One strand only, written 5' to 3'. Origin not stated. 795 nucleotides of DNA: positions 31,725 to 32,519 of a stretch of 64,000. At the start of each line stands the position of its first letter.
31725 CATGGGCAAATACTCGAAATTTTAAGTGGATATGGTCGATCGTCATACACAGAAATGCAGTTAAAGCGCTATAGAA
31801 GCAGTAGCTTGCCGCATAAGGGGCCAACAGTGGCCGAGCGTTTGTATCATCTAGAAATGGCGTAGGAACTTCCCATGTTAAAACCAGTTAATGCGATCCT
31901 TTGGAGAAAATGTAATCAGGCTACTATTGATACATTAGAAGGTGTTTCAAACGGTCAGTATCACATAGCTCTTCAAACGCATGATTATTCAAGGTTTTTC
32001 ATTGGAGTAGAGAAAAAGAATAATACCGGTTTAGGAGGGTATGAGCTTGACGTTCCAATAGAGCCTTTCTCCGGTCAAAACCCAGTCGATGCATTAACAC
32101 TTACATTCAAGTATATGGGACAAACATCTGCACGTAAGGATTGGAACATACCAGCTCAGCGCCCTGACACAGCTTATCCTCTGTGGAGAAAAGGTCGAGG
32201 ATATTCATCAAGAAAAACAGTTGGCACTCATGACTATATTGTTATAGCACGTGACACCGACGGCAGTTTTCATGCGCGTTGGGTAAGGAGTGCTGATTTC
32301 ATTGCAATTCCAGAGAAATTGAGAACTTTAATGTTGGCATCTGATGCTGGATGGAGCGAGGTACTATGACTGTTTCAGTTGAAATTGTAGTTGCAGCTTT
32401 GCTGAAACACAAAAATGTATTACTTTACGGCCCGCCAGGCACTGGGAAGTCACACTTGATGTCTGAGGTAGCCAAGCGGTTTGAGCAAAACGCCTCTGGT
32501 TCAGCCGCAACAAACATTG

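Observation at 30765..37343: Five-gene restriction cassette: two different m6A methyltransferases bracketing a split McrBC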

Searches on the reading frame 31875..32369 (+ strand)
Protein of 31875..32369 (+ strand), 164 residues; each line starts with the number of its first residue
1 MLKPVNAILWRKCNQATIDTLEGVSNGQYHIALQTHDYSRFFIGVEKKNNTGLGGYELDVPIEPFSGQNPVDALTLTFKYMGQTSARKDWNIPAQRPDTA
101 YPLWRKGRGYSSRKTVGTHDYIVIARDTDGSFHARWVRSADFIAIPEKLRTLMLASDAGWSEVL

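Call 3: search_protein_families(library=pfam, proteins=[window:31875-32369:+], max_evalue=0.01)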
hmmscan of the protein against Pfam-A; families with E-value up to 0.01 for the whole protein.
window:31875-32369:+ (164 aa): 0 families

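Call 4: search_protein_families(library=padloc, proteins=[window:31875-32369:+], max_evalue=0.01)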
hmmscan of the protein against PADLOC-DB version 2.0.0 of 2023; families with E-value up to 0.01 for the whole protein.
window:31875-32369:+ (164 aa): 0 families

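Call 5: search_protein_families(library=ncbifam, proteins=[window:31875-32369:+], max_evalue=0.01)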
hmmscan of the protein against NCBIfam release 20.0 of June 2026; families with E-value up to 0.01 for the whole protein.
window:31875-32369:+ (164 aa): 0 families

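Call 8: find_homologous_proteins(query=window:31875-32369:+)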
Query window:31875-32369:+ (164 aa): 13 proteins with E <= 0.001 among 32 candidates.
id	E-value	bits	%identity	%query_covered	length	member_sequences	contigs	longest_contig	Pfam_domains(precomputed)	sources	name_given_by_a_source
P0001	2.0e-108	378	100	100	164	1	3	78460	-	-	-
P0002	7.7e-83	294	76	100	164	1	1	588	-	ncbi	-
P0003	9.6e-58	213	54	100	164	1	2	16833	-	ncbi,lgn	-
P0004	7.4e-57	210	55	99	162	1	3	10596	-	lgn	-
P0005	7.7e-56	207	53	99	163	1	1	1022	-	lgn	-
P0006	7.3e-55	203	53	99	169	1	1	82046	-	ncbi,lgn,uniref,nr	ncbi:hypothetical protein F2P45_20670 [Massilia sp. CCM 8733]|uniref:Uncharacterized protein n=1 Tax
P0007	1.1e-50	190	52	99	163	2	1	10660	-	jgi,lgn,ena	-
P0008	3.3e-49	185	50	99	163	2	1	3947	-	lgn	-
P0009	1.6e-48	183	54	95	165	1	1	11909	-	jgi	jgi:5-methylcytosine-specific restriction protein B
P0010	2.1e-46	176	54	95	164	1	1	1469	-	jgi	jgi:5-methylcytosine-specific restriction protein B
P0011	4.1e-44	168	53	92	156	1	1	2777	-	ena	-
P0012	1.8e-39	153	47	95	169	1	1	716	-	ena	-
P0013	2.8e-16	78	34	99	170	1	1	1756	-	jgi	-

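Call 9: search_solved_structures(query=window:31875-32369:+, max_evalue=1)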
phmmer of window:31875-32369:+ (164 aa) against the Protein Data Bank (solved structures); distinct sequences matched with E-value up to 1: 1.
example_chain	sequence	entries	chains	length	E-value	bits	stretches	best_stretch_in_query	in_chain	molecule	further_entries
6gxr_A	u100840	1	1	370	0.36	13.9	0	89-140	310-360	BP39L lectin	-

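Call 10: find_encoding_contigs(protein=P0006, flank=10000, max_places=3)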
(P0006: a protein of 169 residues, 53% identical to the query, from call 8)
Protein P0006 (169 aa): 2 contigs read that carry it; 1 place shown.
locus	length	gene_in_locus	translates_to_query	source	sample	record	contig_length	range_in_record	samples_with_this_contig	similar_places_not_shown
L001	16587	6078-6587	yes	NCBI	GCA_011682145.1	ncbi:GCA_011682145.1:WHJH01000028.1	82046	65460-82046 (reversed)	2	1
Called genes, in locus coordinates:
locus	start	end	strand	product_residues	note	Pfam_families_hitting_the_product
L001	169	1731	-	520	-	PF13007:LZ_Tnp_IS66, PF13005:zf-IS66, PF03050:DDE_Tnp_IS66, PF13817:DDE_Tnp_IS66_C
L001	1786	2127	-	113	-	PF05717:TnpB_IS66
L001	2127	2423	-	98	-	-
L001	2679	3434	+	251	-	PF17194:AbiEi_3_N, PF13338:AbiEi_4 (weak), PF11459:AbiEi_3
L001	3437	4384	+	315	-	PF08843:AbiEii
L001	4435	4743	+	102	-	-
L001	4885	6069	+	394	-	PF02086:MethyltransfD12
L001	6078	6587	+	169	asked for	-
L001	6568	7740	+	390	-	PF13191:AAA_16 (faint), PF00004:AAA (faint), PF07728:AAA_5 (weak), PF28529:McrB_lid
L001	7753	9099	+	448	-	PF10117:McrBC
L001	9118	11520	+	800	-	PF02384:N6_Mtase (weak), PF07669:Eco57I (weak)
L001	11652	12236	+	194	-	PF00702:Hydrolase, PF13419:HAD_2, PF13242:Hydrolase_like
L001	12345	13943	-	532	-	PF14592:Chondroitinas_B, PF05048:NosD (faint), PF13229:Beta_helix (faint)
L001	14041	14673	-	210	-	-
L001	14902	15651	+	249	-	PF01073:3Beta_HSD, PF01370:Epimerase, PF02719:Polysacc_synt_2, PF16363:GDP_Man_Dehyd, PF13460:NAD_binding_10 (weak)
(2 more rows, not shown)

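Call 11: find_encoding_contigs(protein=P0003, flank=10000, max_places=3)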
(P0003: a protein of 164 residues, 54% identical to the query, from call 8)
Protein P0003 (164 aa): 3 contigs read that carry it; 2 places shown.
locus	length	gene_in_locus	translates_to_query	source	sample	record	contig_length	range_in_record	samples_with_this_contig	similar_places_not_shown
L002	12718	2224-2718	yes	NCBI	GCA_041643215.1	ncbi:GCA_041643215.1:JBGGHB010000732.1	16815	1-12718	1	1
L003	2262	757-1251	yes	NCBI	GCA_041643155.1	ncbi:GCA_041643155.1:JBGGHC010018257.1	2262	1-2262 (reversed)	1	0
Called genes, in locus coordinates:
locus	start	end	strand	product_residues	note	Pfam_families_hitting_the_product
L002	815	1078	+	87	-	PF03235:GmrSD_N (weak)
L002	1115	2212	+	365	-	PF02086:MethyltransfD12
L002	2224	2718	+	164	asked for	-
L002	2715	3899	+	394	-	PF13191:AAA_16 (weak), PF00004:AAA (faint), PF07728:AAA_5, PF28529:McrB_lid (weak)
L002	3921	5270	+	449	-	PF10117:McrBC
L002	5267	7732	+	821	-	PF02384:N6_Mtase (weak), PF07669:Eco57I (weak)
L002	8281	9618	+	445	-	PF00589:Phage_integrase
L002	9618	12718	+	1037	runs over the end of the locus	-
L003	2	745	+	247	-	?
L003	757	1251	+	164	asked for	-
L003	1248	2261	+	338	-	?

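Call 12: find_encoding_contigs(protein=P0004, flank=10000, max_places=3)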
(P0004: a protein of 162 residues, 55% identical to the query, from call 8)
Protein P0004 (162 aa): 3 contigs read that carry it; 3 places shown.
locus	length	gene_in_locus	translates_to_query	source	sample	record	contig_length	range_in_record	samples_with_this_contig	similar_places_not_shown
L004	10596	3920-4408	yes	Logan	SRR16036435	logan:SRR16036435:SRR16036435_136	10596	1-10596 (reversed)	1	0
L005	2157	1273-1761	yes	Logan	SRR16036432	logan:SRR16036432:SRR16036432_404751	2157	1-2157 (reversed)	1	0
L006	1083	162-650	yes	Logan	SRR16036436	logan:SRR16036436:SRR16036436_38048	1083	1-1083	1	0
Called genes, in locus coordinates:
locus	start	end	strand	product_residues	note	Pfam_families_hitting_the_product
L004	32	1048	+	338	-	-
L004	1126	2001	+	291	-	PF00929:RNase_T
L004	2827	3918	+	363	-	PF02086:MethyltransfD12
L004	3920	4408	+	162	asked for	-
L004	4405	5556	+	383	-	PF12775:AAA_7 (faint), PF13191:AAA_16 (weak), PF20720:nSTAND3 (weak), PF00004:AAA, PF07728:AAA_5 (weak), PF28529:McrB_lid (weak)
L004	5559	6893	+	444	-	PF10117:McrBC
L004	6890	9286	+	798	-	PF02384:N6_Mtase (weak), PF07669:Eco57I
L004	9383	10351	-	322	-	PF02899:Phage_int_SAM_1, PF00589:Phage_integrase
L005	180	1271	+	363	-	PF02086:MethyltransfD12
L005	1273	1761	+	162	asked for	-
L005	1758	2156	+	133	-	?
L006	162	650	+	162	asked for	-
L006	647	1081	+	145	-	?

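Call 14: search_dna_similar(query=window:31875-32369:+, collection=plasmids, mode=protein, max_evalue=1, max_rows=20)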
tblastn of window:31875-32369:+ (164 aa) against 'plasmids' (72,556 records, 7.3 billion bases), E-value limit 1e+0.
No match.

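Call 38: predict_structure(alignment_id=A1)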
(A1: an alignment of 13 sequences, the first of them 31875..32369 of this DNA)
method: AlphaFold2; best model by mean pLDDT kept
length: 164 residues; sequences in the alignment: 13
mean_pLDDT: 88.2   pTM: 0.85
mean pLDDT of the five models: 88.2, 88.1, 88.1, 83.7, 82.4
residues with pLDDT >= 90: 90; 70-90: 62; 50-70: 12; < 50: 0
segments of 3 or more residues with pLDDT < 50: none
pLDDT, mean of each block of 10 residues (from residue 1): 87 87 80 86 95 95 91 95 88 88 83 67 94 92 90 92 88
secondary structure, 60 per line:
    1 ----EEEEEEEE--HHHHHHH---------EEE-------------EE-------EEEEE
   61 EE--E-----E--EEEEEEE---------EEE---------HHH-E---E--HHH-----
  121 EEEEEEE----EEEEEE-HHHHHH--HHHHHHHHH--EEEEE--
elements in order: E5-12 H15-21 E31-33 E56-62 E74-80 E90-92 E121-127 E132-137 H139-144 H147-155 E158-162

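Call 41: fold_search(model_id=the predicted structure, library=pdb)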
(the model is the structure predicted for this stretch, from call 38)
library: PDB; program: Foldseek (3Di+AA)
matches with E <= 10: 668; with E <= 0.001: 1
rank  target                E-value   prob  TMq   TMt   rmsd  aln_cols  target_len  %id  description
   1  2c1l_A                3.7e-04  1.00  0.53  0.28   5.4       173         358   12  Structure of the BfiI restriction endonuclease (released 2005-10-07)
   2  5o63_B                1.7e-02  0.97  0.39  0.39   5.6       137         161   15  Crystal structure of UbaLAI restriction endonuclease B3 domain domain (mutant L24M L53M L95M) with cognate DNA (released 2017-08-02)
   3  5o63_A                3.5e-02  0.72  0.36  0.36   6.9       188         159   13  Crystal structure of UbaLAI restriction endonuclease B3 domain domain (mutant L24M L53M L95M) with cognate DNA (released 2017-08-02)
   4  6j9c_D                4.3e-02  0.99  0.47  0.64   4.5       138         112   11  Crystal structure of Arabidopsis thaliana transcription factor LEC2-DNA complex (released 2019-05-29)
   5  4ldu                  5.8e-02  0.90  0.44  0.24  12.1       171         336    9  Crystal structure of the DNA binding domain of Arabidopsis thaliana auxin response factor 5 (released 2014-02-12)
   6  4ldx_B                6.1e-02  0.89  0.47  0.26  13.7       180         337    7  Crystal structure of the DNA binding domain of arabidopsis thaliana auxin response factor 1 (ARF1) in complex with pro (released 2014-02-12)
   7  4ldx_A                6.4e-02  0.91  0.48  0.26  13.5       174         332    7  Crystal structure of the DNA binding domain of arabidopsis thaliana auxin response factor 1 (ARF1) in complex with pro (released 2014-02-12)
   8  4ldy_A                1.4e-01  0.82  0.47  0.27  13.1       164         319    8  Crystal structure of the DNA binding domain of the G245A mutant of arabidopsis thaliana auxin reponse factor 1 (released 2014-02-12)
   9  1yel_MODEL_1_A        1.6e-01  0.72  0.36  0.50   6.4       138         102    9  Structure of the hypothetical Arabidopsis thaliana protein At1g16640.1 (released 2005-01-18)
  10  6sdg_B                1.7e-01  0.10  0.26  0.15  20.9       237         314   10  Crystal structure of the DNA binding domain of M. polymorpha Auxin Response Factor 2 (MpARF2) in complex with High Aff (released 2020-04-08)
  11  8df2_A                1.8e-01  0.07  0.14  0.08  11.7       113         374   12  The structure of the 'ALT' construct of the Amuc_1438 glycopeptidase (released 2022-08-31)
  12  6sdg_A                2.0e-01  0.72  0.47  0.27  12.8       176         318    9  Crystal structure of the DNA binding domain of M. polymorpha Auxin Response Factor 2 (MpARF2) in complex with High Aff (released 2020-04-08)
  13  4bqu_B                2.1e-01  0.12  0.22  0.23  14.2       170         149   12  Japanin from Rhipicephalus appendiculatus bound to cholesterol: Orthorhombic crystal form (released 2014-06-18)
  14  6ycq_A                2.4e-01  0.10  0.26  0.14  22.4       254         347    6  Crystal structure of the DNA binding domain of Arabidopsis thaliana Auxin Response Factor 1 (AtARF1) in complex with H (released 2020-09-09)
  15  8oj2_A                3.0e-01  0.69  0.46  0.29  12.7       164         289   10  Crystal structure of the DNA binding domain of M. polymorpha Auxin Response Factor 2 (MpARF2) in complex with protomor (released 2024-04-17)
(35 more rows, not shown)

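Call 95: search_protein_representatives(alignment_id=A1)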
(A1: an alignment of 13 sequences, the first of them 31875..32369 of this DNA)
Query: 13 sequences, 163 profile positions. Proteins with E-value up to 0.001 (for the whole library): 87; up to 1e-10: 54; up to 1e-30: 41. The best 87 are listed.
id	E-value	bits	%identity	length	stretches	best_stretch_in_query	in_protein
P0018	8.7e-59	214.4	-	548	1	2-161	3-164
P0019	1.2e-56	207.4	-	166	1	1-160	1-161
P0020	3.1e-55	202.8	-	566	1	3-162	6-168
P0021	4.4e-55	202.3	-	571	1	2-156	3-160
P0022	1.8e-54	200.4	-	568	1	1-161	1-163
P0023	8.6e-54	198.1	-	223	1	8-161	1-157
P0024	1.9e-53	197.0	-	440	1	3-162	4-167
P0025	5.5e-53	195.5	-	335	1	2-162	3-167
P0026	1.9e-52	193.7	-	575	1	4-162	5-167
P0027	1.1e-51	191.3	-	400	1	6-161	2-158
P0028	3.3e-51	189.7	-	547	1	4-160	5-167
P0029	4.4e-50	186.0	-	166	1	3-162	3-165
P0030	7.2e-47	175.6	-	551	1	2-160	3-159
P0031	9.9e-47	175.2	-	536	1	4-159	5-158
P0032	1.5e-45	171.3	-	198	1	5-161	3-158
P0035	1.9e-43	164.5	-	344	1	7-162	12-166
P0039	6.6e-42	159.5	-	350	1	7-157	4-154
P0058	5.9e-31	123.9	-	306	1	8-154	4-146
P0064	4.7e-23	98.2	-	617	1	4-157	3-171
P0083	2.4e-07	47.1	-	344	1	5-155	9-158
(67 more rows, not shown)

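Call 96: search_protein_families(library=pfam, proteins=[P0018, P0020, P0025, P0035, P0039, P0024, P0027, P0058, P0064, P0083], max_evalue=0.0001)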
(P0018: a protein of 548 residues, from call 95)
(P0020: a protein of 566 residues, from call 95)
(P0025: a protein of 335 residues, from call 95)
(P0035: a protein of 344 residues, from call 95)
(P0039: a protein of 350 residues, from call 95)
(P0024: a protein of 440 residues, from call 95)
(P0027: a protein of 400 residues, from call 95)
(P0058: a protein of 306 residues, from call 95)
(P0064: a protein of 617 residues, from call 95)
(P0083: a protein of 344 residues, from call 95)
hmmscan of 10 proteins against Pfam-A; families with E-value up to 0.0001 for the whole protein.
P0018 (548 aa): 4 families
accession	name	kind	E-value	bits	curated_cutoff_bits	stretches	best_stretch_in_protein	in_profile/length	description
PF07728.20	AAA_5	-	1.3e-15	58.1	22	1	190-385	1-139/139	AAA domain (dynein-related subfamily)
PF00004.35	AAA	-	6.7e-07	30.3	21.2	1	191-235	1-45/131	ATPase family associated with various cellular activities (AAA)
PF13191.12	AAA_16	-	2.3e-06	28.6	32.6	1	187-294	23-141/167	AAA ATPase domain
PF13401.12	AAA_22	-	3e-06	28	27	1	190-310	7-108/130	AAA domain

P0020 (566 aa): 4 families
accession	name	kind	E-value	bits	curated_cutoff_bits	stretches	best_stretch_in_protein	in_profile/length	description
PF07728.20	AAA_5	-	8e-15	55.5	22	1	190-389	1-139/139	AAA domain (dynein-related subfamily)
PF00004.35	AAA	-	6.6e-07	30.3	21.2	1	191-318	1-96/131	ATPase family associated with various cellular activities (AAA)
PF13401.12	AAA_22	-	3.6e-06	27.7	27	1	191-301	8-96/130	AAA domain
PF13191.12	AAA_16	-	8.6e-06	26.8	32.6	0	177-212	15-48/167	AAA ATPase domain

P0025 (335 aa): 2 families
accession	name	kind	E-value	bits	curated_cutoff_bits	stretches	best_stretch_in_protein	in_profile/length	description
PF07728.20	AAA_5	-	1.1e-09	38.9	22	1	190-318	1-96/139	AAA domain (dynein-related subfamily)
PF00004.35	AAA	-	2.7e-05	25.1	21.2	0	191-303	1-73/131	ATPase family associated with various cellular activities (AAA)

P0035 (344 aa): 0 families

P0039 (350 aa): 0 families

P0024 (440 aa): 3 families
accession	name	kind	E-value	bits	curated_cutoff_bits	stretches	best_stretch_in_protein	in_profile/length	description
PF07728.20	AAA_5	-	2.2e-12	47.6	22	1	191-385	1-139/139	AAA domain (dynein-related subfamily)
PF00004.35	AAA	-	3.9e-05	24.5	21.2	0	192-315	1-97/131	ATPase family associated with various cellular activities (AAA)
PF13191.12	AAA_16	-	4.9e-05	24.3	32.6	0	179-216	12-51/167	AAA ATPase domain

P0027 (400 aa): 1 family
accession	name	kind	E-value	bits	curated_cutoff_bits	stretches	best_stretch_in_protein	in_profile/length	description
PF01844.29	HNH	-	1.9e-08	34.7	21.4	1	331-386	1-47/47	HNH endonuclease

P0058 (306 aa): 0 families

P0064 (617 aa): 3 families
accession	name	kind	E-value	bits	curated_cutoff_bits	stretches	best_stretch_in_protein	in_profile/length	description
PF07728.20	AAA_5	-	5.1e-14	52.9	22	1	198-394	1-139/139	AAA domain (dynein-related subfamily)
PF13191.12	AAA_16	-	2.8e-07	31.6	32.6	1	190-302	13-141/167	AAA ATPase domain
PF00004.35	AAA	-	8.1e-06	26.8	21.2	0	199-378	1-110/131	ATPase family associated with various cellular activities (AAA)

P0083 (344 aa): 1 family
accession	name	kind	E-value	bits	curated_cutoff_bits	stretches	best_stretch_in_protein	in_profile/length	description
PF13391.12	HNH_2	-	3.4e-05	24.1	21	0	254-304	1-58/66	HNH endonuclease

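Call 97: search_solved_structures(query=A1, max_evalue=10)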
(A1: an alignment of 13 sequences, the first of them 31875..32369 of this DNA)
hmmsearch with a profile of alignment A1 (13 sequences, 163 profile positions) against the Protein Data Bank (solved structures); distinct sequences matched with E-value up to 10: 0.

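Call 98: find_encoding_contigs(protein=P0009, flank=8000, max_places=2)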
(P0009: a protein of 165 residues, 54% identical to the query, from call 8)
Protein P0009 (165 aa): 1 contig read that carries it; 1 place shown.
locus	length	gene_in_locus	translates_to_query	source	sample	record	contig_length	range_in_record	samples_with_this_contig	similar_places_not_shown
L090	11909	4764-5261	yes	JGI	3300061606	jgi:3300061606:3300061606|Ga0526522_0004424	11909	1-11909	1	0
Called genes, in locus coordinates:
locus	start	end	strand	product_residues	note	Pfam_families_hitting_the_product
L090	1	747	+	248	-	?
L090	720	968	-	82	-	-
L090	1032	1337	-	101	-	PF00589:Phage_integrase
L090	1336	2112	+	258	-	-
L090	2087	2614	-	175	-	-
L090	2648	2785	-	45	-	-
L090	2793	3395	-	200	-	PF07719:TPR_2 (faint), PF13424:TPR_12 (weak)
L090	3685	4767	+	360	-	PF02086:MethyltransfD12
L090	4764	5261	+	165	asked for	-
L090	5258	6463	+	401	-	PF13191:AAA_16 (weak), PF07728:AAA_5 (weak), PF28529:McrB_lid (faint)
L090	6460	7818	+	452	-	PF10117:McrBC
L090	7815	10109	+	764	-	PF02384:N6_Mtase, PF07669:Eco57I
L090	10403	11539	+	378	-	PF13701:DDE_Tnp_1_4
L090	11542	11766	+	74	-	PF13701:DDE_Tnp_1_4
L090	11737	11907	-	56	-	?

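Call 99: find_encoding_contigs(protein=P0007, flank=8000, max_places=2)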
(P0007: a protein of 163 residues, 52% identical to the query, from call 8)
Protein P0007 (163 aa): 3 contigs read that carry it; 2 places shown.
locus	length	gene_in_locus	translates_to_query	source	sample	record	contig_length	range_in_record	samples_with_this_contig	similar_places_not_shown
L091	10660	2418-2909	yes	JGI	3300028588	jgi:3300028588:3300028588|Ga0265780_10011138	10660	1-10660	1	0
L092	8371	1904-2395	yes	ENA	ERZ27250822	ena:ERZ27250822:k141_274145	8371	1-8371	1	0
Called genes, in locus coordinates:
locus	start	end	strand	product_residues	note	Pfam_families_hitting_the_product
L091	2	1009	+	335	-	?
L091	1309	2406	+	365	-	PF02086:MethyltransfD12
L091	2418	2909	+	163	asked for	-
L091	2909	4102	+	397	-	PF13191:AAA_16 (weak), PF00004:AAA (weak), PF07728:AAA_5 (weak), PF28529:McrB_lid (weak)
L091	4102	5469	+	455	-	PF10117:McrBC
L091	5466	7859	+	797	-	PF02384:N6_Mtase (faint), PF07669:Eco57I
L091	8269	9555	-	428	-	PF07690:MFS_1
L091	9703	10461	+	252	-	PF01844:HNH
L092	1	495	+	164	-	?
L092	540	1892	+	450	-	PF02086:MethyltransfD12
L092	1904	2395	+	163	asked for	-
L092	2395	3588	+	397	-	PF13191:AAA_16 (weak), PF00004:AAA (weak), PF07728:AAA_5 (weak), PF28529:McrB_lid (weak)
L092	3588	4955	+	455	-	PF10117:McrBC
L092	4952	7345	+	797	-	PF02384:N6_Mtase (faint), PF07669:Eco57I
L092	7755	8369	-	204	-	?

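Call 100: find_encoding_contigs(protein=P0020, flank=8000, max_places=2)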
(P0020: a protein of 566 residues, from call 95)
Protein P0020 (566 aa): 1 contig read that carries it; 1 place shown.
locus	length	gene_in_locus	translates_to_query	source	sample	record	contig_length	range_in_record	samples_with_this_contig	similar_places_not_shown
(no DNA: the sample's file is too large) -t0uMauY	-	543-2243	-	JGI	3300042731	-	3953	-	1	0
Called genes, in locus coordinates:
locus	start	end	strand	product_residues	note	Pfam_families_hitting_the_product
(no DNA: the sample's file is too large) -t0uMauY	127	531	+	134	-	PF02086:MethyltransfD12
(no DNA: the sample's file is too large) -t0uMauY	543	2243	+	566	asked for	PF13191:AAA_16 (faint), PF00004:AAA (weak), PF07728:AAA_5, PF13401:AAA_22 (weak), PF28529:McrB_lid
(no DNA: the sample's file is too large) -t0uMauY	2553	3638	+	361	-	PF10117:McrBC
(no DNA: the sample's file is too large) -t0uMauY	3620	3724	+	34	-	-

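Call 101: find_encoding_contigs(protein=P0027, flank=8000, max_places=2)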
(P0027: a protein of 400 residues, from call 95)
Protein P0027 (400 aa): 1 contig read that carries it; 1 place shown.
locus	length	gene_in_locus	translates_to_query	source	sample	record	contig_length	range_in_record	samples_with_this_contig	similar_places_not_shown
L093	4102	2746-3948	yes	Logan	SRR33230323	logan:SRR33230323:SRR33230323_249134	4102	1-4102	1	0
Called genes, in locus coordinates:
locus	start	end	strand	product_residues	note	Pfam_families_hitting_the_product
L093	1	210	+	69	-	?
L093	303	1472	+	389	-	PF02086:MethyltransfD12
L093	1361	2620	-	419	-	PF01555:N6_N4_Mtase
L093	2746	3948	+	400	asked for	PF01844:HNH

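Call 105: search_protein_families(library=pfam, proteins=[L093:1361-2620:-, L093:303-1472:+], max_evalue=0.001)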
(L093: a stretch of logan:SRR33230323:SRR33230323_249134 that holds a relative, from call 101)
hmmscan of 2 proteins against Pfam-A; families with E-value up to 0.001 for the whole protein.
L093:1361-2620:- (419 aa): 1 family
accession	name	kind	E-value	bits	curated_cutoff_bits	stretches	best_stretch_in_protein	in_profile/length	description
PF01555.25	N6_N4_Mtase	-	2.6e-42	145.7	26.7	1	66-360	1-216/221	DNA methylase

L093:303-1472:+ (389 aa): 1 family
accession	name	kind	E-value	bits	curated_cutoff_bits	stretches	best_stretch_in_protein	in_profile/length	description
PF02086.21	MethyltransfD12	-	2.4e-29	103.3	22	1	4-276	1-230/253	D12 class N6 adenine-specific DNA methyltransferase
